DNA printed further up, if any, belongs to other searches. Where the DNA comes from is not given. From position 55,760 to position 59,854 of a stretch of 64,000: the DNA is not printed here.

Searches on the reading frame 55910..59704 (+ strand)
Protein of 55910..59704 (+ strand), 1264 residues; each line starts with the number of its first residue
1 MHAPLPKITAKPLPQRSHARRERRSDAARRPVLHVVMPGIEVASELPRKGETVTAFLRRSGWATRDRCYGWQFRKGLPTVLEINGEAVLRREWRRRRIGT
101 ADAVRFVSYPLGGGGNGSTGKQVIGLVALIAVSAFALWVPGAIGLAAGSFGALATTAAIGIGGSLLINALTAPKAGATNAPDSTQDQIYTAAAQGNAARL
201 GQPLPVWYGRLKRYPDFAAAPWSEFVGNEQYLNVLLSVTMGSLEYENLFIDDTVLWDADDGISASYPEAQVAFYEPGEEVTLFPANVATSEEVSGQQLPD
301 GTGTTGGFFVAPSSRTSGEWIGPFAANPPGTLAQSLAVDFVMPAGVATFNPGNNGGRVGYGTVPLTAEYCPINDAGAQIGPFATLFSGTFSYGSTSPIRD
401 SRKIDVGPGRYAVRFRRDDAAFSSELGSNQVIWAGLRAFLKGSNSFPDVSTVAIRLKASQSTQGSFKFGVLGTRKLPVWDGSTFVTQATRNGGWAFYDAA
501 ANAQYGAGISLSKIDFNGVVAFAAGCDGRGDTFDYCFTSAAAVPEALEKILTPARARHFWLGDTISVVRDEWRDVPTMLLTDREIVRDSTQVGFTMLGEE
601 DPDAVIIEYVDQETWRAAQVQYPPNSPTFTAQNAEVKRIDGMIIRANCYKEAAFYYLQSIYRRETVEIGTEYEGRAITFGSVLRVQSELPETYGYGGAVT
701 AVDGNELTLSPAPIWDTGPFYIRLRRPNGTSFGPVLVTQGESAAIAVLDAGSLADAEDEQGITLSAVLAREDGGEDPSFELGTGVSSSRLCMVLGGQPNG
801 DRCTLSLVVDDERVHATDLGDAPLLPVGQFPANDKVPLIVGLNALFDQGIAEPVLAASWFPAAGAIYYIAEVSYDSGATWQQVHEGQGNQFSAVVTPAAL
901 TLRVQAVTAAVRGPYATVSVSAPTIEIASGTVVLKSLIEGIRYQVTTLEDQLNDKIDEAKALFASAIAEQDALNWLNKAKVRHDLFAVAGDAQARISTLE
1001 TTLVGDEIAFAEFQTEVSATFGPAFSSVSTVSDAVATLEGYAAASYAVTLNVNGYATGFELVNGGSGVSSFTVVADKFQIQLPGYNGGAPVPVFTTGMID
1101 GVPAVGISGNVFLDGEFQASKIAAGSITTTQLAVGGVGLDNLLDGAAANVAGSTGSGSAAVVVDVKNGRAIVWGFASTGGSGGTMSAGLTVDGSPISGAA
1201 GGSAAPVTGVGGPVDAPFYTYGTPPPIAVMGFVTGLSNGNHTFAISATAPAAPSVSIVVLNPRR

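Call 34: search_protein_families(library=phrogs, proteins=[window:55910-59704:+], max_evalue=0.001)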
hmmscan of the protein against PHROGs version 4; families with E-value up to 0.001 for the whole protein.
window:55910-59704:+ (1264 aa): 5 families
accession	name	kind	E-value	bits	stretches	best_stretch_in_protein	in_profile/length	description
phrog_469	-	tail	2.8e-85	288.1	2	315-818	401-895/903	tail protein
phrog_31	-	tail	7.1e-83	280.3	1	73-922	132-961/1565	central tail fiber J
phrog_23466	-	unknown function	9e-11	42.2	1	517-692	53-226/358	-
phrog_2589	-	tail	7.8e-10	36.8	1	944-1157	3384-3579/3686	tail protein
phrog_24367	-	unknown function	0.00018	21.3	0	169-298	105-242/408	-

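Call 85: search_protein_families(library=pfam, proteins=[window:55910-59704:+], max_evalue=0.01)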
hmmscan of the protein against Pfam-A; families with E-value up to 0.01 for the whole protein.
window:55910-59704:+ (1264 aa): 3 families
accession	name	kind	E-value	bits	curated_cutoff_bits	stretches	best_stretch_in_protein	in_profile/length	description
PF24801.1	FNIII-A_GpJ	-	1.8e-05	25.3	27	1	332-439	25-123/126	Tip attachment protein J,FNIII-A domain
PF13550.12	Phage-tail_3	-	0.00015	22.1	23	1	544-688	7-151/164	Putative phage tail protein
PF09327.17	Phage_Tail_Tip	-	0.00048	20.4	22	1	1028-1156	2-129/139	Bacteriophage tail tip fiber protein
